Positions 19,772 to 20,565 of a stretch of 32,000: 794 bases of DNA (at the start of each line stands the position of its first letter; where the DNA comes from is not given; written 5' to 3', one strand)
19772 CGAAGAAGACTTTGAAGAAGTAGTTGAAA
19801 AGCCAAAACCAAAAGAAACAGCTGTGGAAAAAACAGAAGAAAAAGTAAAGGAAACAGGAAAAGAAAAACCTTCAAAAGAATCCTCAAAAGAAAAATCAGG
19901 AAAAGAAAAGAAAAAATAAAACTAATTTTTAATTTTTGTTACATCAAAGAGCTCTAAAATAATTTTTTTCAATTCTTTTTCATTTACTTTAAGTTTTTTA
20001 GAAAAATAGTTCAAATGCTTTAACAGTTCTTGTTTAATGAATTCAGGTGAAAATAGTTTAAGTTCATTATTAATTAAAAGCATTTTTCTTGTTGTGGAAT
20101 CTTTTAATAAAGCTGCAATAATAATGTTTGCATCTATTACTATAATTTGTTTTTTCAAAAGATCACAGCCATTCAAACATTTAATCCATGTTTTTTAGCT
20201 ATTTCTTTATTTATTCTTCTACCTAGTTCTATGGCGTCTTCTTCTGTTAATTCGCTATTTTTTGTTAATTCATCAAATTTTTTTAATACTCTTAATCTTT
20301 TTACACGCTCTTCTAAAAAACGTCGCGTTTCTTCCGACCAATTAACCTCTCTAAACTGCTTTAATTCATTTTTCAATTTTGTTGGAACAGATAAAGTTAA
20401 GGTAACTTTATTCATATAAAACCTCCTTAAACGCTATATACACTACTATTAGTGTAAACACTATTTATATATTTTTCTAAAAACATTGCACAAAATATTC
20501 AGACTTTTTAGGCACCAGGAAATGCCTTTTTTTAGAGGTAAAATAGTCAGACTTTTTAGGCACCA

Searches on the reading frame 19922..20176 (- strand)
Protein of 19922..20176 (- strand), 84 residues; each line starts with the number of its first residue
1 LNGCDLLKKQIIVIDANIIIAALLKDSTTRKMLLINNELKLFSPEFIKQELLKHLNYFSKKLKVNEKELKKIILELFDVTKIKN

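Call 62: search_protein_families(library=ncbifam, proteins=[window:19922-20176:-], max_evalue=0.01)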
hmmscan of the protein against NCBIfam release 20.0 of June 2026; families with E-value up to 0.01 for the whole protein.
window:19922-20176:- (84 aa): 1 family
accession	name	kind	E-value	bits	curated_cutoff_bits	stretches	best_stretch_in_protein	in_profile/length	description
TIGR00305.1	TIGR00305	equivalog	0.0025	18.1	29.15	1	12-82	2-75/115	putative toxin-antitoxin system toxin component, PIN family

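Call 63: search_protein_families(library=phrogs, proteins=[window:19922-20176:-], max_evalue=0.01)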
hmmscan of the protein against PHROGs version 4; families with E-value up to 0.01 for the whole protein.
window:19922-20176:- (84 aa): 0 families

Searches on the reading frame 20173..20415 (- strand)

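Call 62: search_protein_families(library=ncbifam, proteins=[window:20173-20415:-], max_evalue=0.01)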
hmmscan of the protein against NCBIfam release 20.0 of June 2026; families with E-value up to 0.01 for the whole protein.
window:20173-20415:- (80 aa): 1 family
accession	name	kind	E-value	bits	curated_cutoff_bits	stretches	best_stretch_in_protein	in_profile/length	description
NF050799.1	TA_anti_VapB_Sulfo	equivalog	3.5e-09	37.1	60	1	8-55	4-50/69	type II toxin-antitoxin system VapB family antitoxin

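Call 63: search_protein_families(library=phrogs, proteins=[window:20173-20415:-], max_evalue=0.01)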
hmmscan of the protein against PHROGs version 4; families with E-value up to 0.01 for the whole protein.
window:20173-20415:- (80 aa): 0 families
